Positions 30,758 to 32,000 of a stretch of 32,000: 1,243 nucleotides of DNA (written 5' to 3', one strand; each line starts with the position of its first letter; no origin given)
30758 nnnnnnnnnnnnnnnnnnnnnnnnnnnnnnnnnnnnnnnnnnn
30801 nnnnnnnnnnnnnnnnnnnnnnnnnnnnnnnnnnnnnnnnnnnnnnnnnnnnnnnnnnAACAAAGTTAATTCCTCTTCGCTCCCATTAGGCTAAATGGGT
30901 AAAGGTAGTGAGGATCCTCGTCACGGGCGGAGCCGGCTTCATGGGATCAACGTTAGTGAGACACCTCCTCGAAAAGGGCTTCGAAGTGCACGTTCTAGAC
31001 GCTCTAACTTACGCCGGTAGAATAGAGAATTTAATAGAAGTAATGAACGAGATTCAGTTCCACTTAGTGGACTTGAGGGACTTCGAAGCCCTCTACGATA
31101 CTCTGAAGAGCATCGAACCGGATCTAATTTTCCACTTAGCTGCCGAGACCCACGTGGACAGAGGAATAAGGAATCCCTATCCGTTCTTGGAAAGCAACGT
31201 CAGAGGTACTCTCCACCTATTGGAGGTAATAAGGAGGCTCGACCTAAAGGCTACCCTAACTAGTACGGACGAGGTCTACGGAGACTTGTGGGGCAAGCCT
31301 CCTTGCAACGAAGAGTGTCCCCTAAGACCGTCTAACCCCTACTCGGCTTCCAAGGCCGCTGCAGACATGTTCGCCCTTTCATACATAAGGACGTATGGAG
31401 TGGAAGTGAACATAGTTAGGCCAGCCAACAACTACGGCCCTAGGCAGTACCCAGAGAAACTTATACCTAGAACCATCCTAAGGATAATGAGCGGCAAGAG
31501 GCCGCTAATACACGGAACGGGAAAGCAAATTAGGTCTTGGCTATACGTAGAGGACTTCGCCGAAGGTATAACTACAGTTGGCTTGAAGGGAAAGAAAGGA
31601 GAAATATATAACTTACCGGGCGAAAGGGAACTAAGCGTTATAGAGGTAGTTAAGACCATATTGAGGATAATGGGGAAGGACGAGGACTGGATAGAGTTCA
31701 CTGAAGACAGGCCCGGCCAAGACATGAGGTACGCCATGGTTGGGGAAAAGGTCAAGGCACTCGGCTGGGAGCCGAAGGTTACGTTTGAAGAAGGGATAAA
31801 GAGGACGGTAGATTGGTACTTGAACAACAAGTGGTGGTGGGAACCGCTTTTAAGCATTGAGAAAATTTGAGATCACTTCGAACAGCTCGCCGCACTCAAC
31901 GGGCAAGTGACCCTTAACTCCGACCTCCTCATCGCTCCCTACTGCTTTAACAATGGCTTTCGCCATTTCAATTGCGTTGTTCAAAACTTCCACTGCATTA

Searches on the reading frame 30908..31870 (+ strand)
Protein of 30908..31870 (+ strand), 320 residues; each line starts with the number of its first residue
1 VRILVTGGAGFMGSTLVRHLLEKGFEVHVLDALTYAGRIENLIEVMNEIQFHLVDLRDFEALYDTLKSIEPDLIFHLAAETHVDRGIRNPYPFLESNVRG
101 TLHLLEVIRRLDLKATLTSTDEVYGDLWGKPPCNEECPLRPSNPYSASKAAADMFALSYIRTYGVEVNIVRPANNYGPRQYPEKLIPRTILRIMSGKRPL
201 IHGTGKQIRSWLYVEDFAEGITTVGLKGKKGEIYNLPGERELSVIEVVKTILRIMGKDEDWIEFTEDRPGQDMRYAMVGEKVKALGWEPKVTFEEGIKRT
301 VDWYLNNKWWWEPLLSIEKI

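Call 32: search_protein_families(library=pfam, proteins=[window:30908-31870:+], max_evalue=0.001)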
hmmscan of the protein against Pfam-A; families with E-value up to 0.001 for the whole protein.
window:30908-31870:+ (320 aa): 7 families
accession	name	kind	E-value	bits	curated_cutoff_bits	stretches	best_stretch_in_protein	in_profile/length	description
PF16363.11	GDP_Man_Dehyd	-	2.7e-73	247.7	27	1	4-300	1-332/332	GDP-mannose 4,6 dehydratase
PF01370.27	Epimerase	-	1.8e-62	211.4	20.9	1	3-236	1-239/240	NAD dependent epimerase/dehydratase family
PF04321.23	RmlD_sub_bind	-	9.1e-19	68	27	1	1-299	1-280/287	RmlD substrate binding domain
PF02719.21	Polysacc_synt_2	-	4.4e-17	62.6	20.2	1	3-279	1-275/293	Polysaccharide biosynthesis protein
PF01073.25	3Beta_HSD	-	6.8e-17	61.8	22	1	4-218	1-222/280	3-beta hydroxysteroid dehydrogenase/isomerase family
PF07993.18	NAD_binding_4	-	5.6e-11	42.5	20.1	1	71-174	89-206/258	Male sterility protein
PF00106.31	adh_short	-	1e-06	28.8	26.6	0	3-69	3-71/195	short chain dehydrogenase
